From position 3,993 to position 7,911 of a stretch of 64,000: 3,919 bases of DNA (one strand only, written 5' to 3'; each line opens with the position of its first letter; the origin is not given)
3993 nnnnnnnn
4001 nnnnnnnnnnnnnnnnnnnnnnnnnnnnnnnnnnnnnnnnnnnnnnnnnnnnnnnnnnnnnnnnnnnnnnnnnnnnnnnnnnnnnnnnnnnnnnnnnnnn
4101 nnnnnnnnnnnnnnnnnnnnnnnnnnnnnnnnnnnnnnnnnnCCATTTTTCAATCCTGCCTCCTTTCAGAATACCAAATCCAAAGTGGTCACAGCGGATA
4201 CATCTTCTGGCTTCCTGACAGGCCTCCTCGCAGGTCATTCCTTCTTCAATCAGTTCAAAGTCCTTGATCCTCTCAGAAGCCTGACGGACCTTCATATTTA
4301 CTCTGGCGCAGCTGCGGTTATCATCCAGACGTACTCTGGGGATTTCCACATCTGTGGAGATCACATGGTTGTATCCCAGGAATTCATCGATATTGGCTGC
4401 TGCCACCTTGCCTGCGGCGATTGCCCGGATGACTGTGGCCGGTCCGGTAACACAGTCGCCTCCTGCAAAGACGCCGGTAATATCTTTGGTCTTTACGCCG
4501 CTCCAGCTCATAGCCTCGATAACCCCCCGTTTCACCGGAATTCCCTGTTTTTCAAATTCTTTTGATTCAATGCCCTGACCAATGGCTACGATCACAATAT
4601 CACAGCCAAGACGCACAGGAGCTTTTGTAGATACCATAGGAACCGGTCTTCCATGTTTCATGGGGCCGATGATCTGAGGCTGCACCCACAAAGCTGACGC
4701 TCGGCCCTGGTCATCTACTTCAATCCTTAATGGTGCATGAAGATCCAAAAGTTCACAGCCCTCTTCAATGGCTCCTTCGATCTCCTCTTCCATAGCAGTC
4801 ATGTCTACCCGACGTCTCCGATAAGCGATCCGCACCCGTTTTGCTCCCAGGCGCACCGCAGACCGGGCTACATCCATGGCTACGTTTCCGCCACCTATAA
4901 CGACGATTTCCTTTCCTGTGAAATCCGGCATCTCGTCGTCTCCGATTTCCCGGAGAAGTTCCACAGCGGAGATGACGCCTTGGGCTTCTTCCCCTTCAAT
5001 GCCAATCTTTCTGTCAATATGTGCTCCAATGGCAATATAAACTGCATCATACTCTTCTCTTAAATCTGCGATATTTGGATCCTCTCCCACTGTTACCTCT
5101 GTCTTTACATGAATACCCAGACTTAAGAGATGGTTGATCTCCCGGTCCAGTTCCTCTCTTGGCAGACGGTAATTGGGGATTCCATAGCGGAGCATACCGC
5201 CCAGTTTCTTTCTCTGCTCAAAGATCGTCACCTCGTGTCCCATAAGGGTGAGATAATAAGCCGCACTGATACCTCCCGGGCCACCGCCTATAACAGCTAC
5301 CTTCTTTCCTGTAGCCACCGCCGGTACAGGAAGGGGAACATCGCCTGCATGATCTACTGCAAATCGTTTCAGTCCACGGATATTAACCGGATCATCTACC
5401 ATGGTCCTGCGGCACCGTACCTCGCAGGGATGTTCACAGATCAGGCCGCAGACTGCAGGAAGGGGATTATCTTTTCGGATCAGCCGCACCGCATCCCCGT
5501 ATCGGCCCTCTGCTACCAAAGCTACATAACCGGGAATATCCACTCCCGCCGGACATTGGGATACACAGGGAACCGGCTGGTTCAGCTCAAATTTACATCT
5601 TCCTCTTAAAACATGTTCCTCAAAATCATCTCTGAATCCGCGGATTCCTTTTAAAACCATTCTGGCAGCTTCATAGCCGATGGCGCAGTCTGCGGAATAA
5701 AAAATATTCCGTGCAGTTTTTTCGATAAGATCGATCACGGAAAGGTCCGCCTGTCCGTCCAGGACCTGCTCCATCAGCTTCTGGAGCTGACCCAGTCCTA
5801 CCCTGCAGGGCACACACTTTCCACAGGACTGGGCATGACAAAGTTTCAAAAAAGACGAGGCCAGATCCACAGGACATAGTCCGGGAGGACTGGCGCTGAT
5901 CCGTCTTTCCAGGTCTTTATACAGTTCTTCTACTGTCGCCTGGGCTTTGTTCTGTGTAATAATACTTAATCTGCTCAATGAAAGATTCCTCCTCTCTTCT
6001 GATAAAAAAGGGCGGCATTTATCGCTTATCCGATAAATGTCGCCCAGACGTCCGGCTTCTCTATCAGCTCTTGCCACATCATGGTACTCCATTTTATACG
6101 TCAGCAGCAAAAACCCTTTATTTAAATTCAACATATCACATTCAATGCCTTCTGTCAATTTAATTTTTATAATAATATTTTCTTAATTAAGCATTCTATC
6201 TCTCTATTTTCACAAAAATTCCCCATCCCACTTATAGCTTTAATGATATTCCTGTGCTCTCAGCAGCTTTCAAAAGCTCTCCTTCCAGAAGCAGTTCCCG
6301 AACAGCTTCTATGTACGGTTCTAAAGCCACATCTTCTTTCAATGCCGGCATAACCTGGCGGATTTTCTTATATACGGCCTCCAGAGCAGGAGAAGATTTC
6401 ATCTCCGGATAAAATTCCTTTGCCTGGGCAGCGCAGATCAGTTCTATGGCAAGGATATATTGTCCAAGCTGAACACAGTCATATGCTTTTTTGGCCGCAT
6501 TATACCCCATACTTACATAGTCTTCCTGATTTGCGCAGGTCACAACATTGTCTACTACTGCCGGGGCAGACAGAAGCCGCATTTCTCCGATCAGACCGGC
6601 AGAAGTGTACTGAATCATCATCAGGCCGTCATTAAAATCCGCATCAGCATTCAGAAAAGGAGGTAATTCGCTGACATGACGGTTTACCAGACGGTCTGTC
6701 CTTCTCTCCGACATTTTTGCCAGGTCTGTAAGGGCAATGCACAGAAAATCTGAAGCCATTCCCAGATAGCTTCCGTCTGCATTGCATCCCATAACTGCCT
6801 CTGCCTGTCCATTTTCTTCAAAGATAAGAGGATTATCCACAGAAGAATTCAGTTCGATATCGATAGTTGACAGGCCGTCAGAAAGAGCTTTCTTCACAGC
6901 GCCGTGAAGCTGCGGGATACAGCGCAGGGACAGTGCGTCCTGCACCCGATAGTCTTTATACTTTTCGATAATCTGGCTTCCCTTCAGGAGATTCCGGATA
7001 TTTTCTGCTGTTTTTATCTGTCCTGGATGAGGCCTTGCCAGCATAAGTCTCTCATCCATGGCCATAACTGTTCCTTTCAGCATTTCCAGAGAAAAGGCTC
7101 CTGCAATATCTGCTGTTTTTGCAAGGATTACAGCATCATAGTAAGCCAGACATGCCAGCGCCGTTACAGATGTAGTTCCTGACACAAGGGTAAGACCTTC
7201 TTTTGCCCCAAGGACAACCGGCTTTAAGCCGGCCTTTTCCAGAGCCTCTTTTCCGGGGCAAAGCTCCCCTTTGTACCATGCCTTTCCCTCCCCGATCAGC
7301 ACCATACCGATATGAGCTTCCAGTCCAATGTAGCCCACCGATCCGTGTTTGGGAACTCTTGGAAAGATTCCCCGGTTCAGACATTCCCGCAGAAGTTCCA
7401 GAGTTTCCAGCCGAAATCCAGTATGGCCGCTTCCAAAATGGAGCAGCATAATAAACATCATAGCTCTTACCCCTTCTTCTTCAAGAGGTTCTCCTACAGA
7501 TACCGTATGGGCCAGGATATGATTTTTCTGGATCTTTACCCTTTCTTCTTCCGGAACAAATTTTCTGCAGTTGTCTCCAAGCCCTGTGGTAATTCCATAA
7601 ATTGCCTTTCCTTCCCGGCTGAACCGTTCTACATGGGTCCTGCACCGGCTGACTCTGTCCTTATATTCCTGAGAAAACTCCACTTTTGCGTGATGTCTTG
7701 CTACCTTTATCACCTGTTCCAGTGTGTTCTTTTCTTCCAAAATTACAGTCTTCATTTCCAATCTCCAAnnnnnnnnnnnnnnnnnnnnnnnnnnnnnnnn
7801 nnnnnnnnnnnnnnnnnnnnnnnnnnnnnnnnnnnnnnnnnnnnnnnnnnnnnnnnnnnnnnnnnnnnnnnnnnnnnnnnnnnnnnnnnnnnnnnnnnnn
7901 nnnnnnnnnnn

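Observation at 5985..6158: Unnamed attenuator / candidate riboswitch in the hydrogenase leader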

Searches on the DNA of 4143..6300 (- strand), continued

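Call 48: search_with_rna_model(model_id=R1, sources=[L081, L082, L083, L084, L085, L086, L087, L088, L089, L090, L091, L092, L093, L094, L095, L096, L097, L098, L099, L100, L101, L102, L103, L104, L105, L106, L107, L108, L109, L110, L111, L112, L113, L114, L115, L116, L117, L118, L119, L120, L121, L122, L123, L124, L125, L126, L127, L128, L129, L130, L131, L132, L133, L134, L135, L136, L137, L138, L139, L140, L141, L142, L143, L144, L145, L146, L147, L148, L149, L150, L151, L152, L153, L154, L155, L156, L157, L158, L159, L160, L161, L162, L163, L164, L165, L166, L167, L168, L169, L170, L171, L172, L173, L174, L175, L176, L177, L178, L179, L180], max_evalue=1)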
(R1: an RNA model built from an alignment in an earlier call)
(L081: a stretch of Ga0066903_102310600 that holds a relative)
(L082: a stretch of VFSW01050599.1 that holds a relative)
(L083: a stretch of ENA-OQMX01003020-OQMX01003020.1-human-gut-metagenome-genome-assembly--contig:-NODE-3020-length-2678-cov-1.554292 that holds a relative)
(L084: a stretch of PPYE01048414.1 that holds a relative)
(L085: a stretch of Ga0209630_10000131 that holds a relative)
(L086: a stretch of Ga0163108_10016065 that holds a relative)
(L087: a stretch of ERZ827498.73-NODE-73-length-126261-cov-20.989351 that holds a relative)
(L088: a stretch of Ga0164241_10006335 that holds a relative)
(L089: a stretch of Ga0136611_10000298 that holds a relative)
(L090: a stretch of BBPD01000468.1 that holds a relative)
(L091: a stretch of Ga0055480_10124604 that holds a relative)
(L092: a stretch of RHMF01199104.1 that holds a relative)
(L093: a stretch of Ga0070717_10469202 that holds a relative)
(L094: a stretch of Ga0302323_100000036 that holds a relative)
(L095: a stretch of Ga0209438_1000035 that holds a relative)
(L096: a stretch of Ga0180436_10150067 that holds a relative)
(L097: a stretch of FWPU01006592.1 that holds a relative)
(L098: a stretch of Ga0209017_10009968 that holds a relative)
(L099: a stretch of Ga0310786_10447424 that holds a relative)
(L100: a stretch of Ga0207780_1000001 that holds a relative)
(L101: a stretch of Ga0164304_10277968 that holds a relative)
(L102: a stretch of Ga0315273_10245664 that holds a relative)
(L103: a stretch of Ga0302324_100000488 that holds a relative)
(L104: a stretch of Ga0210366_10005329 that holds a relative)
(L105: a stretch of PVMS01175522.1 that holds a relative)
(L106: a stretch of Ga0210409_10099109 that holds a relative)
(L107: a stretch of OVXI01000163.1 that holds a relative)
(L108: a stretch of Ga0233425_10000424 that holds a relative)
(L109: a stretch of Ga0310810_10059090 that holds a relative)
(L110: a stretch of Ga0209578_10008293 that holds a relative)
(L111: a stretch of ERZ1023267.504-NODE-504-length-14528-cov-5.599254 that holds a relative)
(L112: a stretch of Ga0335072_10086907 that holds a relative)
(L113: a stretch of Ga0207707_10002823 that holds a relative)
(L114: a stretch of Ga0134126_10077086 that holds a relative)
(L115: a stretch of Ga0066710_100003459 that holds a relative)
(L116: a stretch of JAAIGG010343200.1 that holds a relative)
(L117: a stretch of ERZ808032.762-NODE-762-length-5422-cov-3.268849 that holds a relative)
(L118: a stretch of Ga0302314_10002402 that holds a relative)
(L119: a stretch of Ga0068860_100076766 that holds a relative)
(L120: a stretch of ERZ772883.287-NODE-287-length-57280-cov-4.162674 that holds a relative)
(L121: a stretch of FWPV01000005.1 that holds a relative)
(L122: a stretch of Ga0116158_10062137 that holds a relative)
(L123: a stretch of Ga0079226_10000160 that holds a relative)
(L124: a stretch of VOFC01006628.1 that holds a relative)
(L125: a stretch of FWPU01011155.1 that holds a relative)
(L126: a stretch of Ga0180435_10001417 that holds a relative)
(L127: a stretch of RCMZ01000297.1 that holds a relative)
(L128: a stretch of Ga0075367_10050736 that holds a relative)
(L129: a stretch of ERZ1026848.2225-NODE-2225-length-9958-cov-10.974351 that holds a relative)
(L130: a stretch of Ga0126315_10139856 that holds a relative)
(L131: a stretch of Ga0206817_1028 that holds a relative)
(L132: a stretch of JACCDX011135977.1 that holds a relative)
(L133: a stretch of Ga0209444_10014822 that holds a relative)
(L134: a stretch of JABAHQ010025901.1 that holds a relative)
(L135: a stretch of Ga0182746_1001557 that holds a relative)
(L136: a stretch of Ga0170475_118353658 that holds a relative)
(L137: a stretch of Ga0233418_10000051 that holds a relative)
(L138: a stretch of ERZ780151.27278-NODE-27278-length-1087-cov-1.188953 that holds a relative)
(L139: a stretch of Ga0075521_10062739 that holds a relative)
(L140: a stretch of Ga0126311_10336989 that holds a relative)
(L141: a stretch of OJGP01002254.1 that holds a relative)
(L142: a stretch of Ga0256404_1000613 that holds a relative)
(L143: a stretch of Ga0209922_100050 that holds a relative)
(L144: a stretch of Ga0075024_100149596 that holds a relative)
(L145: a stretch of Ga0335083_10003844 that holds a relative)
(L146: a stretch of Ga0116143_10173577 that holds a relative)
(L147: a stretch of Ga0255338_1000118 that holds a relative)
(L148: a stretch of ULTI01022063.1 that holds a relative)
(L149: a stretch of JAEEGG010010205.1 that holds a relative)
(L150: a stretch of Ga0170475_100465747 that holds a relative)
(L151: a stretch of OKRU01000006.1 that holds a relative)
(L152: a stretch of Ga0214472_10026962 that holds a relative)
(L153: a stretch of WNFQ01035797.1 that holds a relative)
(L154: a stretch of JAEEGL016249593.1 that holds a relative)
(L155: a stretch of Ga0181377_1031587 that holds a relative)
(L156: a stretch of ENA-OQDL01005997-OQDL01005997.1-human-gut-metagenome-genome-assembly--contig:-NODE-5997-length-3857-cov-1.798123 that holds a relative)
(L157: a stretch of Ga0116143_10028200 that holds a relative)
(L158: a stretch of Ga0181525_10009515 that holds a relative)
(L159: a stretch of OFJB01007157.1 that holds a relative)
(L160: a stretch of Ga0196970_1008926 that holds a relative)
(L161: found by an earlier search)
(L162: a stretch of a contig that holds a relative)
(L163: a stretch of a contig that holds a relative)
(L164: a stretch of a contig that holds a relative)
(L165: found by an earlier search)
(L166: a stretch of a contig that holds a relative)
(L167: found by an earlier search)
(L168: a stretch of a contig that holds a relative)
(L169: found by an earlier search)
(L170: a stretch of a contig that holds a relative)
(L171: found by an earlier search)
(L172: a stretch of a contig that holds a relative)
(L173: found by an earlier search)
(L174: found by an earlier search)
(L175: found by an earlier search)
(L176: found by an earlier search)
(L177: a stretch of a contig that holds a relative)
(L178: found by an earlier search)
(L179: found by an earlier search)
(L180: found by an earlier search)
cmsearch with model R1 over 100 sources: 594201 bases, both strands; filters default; matches with E-value up to 1: 53.
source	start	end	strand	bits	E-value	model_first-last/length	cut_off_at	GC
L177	8404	8486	+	76.6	8.1e-19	1-84/84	no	0.43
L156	1386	1469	+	68.9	1.2e-16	1-84/84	no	0.45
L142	10089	10172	+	68.3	1.8e-16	1-84/84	no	0.54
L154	9079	9161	-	64.3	2.4e-15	1-84/84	no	0.52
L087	10735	10813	+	61.6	1.5e-14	1-84/84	no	0.51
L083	1177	1262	+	58.1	1.4e-13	1-84/84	no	0.64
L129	5625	5710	+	56.6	3.8e-13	1-84/84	no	0.64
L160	2422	2504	+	53.6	2.6e-12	1-84/84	no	0.46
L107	1524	1608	-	53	4.1e-12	1-84/84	no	0.67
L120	4575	4660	+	46.2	3.4e-10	1-84/84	no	0.5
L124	2769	2849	+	43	2.7e-09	1-84/84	no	0.46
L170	390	467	+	41.4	7.6e-09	1-84/84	no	0.46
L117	831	925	-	37.4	1e-07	1-84/84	no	0.57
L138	885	963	-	37.2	1.2e-07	1-84/84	no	0.56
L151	7044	7130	+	37.2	1.2e-07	1-84/84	no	0.57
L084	3420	3501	+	36.1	2.4e-07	1-84/84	no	0.44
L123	2684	2775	-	36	2.7e-07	1-84/84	no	0.38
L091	11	96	-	35.1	4.6e-07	1-84/84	no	0.7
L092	750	849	+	32.8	2.1e-06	1-84/84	no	0.54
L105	1904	1988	-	32.8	2.2e-06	1-84/84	no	0.59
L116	1196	1279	+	32.7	2.3e-06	1-84/84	no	0.57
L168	1351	1433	+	31.2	6e-06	1-84/84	no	0.69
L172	2170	2254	-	28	4.9e-05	1-84/84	no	0.68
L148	7013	7101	+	27.7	5.9e-05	1-84/84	no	0.63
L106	671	755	+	26.8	0.00011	1-84/84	no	0.68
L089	1046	1098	-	22.6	0.0017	1-84/84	no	0.62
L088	4915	5004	+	20.7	0.0056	1-84/84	no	0.77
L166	3618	3714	+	20.2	0.0079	1-84/84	no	0.56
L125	5570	5643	-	20.1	0.0084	1-84/84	no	0.78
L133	2425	2472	+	19.1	0.016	1-84/84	no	0.62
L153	4400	4482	-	18.2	0.029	1-84/84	no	0.67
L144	24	81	-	17.5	0.045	1-84/84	no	0.57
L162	6216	6282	-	17.5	0.045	1-84/84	no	0.7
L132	375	430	+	17.3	0.053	1-84/84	no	0.79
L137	1598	1663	+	17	0.064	1-84/84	no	0.67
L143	197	262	-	15.8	0.14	1-84/84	no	0.58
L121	2050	2103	+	15.8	0.15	1-84/84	no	0.69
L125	12535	12607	+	15.3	0.2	1-84/84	no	0.71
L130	1303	1359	+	14.8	0.27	1-84/84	no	0.79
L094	58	111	+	14.8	0.27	1-84/84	no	0.72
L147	8638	8679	+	14.6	0.31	1-84/84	no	0.71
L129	7585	7666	+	14.5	0.32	1-84/84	no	0.65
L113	6508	6578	-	14.3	0.37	1-84/84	no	0.75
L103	1204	1271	+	14.2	0.4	1-84/84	no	0.69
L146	418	463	+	14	0.47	1-84/84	no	0.67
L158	5023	5081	-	14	0.47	1-84/84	no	0.61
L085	3729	3751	-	13.9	0.5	55-77/84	no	0.7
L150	702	792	+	13.8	0.51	1-84/84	no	0.76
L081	261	276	-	13.7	0.57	62-77/84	no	0.75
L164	7457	7471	-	13.5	0.66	63-77/84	no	0.73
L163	585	602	-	13.3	0.71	60-77/84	no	0.72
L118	852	922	-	13.2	0.77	1-84/84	no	0.72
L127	436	511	+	12.9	0.96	1-84/84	no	0.62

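Call 49: search_with_rna_model(model_id=R1, sources=[L181, L182, L183, L184, L185, L186, L187, L188, L189, L190, L191, L192, L193, L194, L195, L196, L197, L198, L199, L200], max_evalue=1)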
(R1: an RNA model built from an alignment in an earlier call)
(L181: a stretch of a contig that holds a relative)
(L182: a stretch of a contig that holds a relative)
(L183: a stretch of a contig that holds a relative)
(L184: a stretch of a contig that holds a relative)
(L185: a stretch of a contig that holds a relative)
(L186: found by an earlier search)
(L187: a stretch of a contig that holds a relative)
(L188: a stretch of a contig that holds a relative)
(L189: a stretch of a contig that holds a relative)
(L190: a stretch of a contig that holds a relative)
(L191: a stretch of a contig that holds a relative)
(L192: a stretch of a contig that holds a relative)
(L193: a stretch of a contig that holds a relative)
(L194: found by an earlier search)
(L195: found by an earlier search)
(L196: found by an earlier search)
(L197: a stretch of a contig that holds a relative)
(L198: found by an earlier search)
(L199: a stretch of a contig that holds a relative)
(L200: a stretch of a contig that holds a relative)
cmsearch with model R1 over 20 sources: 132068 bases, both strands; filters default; matches with E-value up to 1: 16.
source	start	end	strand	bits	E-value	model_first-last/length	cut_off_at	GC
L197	4447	4530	-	65.5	2.5e-16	1-84/84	no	0.46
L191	517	603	+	31.8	9.2e-07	1-84/84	no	0.4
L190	4993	5074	-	21.9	0.00058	1-84/84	no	0.72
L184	1980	2062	-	21.5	0.00076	1-84/84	no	0.72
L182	4278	4334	-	16.3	0.023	1-84/84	no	0.7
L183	412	474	+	14.3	0.082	1-84/84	no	0.71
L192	5096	5186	-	12.4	0.29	1-84/84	no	0.67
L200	667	682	-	12.3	0.31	62-77/84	no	0.75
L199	3408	3499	+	12.3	0.32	1-84/84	no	0.68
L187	1005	1019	-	12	0.37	63-77/84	no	0.87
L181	4915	4929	-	12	0.37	63-77/84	no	0.87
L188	46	62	-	12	0.39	61-77/84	no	0.76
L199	8161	8176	-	11.6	0.5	62-77/84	no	0.94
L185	3975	3989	+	11.4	0.55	63-77/84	no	0.8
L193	207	221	-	11.4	0.56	63-77/84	no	0.93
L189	4053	4070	-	10.7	0.86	60-77/84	no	0.78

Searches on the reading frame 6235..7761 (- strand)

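Call 15: search_protein_families(library=pfam, proteins=[window:6235-7761:-])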
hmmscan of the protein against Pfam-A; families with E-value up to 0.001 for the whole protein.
window:6235-7761:- (509 aa): 1 family
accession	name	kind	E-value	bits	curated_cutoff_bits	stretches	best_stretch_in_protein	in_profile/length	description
PF00221.24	Lyase_aromatic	-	1.1e-162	542.4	27.3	1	13-469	2-466/466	Aromatic amino acid lyase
